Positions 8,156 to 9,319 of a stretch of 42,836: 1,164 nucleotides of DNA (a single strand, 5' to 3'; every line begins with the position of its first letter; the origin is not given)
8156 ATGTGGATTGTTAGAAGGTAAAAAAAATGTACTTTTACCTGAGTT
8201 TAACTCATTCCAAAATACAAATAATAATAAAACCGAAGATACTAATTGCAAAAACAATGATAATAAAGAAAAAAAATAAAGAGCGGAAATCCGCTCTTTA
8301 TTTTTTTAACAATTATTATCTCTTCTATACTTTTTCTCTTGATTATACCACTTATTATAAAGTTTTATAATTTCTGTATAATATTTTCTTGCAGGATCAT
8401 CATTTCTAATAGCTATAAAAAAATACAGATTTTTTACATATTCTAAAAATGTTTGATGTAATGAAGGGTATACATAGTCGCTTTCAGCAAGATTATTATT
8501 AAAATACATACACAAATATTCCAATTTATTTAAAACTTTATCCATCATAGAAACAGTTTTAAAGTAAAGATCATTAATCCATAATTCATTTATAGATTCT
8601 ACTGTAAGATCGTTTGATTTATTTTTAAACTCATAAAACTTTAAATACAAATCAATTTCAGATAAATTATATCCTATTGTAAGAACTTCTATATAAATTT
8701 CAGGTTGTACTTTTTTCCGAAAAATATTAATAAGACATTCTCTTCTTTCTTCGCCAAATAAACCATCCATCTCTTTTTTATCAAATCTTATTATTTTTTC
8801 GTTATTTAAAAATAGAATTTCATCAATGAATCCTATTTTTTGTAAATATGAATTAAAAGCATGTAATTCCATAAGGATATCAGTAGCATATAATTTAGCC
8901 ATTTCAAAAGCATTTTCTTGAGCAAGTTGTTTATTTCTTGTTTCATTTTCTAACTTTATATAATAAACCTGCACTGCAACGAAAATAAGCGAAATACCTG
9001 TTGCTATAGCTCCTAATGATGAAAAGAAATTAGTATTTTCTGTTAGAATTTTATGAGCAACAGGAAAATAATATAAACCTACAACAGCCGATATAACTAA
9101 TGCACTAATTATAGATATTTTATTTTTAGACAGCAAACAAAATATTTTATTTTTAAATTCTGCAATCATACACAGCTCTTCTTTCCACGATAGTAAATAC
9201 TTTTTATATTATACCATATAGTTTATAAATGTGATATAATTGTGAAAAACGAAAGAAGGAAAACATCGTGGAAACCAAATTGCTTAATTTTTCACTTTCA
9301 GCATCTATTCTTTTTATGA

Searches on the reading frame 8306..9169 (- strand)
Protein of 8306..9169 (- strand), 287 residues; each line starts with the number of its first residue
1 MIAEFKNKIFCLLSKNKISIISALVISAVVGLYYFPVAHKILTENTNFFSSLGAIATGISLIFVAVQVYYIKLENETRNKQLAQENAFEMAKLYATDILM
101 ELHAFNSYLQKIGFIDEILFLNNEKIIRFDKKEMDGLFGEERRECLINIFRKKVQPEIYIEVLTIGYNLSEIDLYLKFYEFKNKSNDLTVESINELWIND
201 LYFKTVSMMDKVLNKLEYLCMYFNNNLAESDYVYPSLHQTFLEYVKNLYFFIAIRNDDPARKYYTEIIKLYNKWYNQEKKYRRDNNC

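Call 10: search_protein_families(library=pfam, proteins=[window:8306-9169:-], max_evalue=0.01)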
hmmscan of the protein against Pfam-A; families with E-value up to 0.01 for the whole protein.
window:8306-9169:- (287 aa): 2 families
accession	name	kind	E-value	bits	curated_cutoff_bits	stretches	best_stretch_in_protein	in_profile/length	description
PF15956.11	DUF4760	-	0.00038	21.1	25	1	207-274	73-141/141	Domain of unknown function (DUF4760)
PF20479.3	TMEM128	-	0.0076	17.2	23.9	0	23-84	11-76/124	TMEM128 protein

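Call 11: search_protein_families(library=phrogs, proteins=[window:8306-9169:-], max_evalue=0.01)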
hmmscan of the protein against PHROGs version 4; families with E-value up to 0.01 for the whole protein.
window:8306-9169:- (287 aa): 1 family
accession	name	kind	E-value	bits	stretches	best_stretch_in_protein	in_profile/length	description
phrog_9659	-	unknown function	5.3e-15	57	1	198-283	173-258/278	-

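Call 107: search_protein_families(library=padloc, proteins=[window:8306-9169:-], max_evalue=0.01)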
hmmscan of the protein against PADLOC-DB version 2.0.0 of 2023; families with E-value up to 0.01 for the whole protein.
window:8306-9169:- (287 aa): 0 families
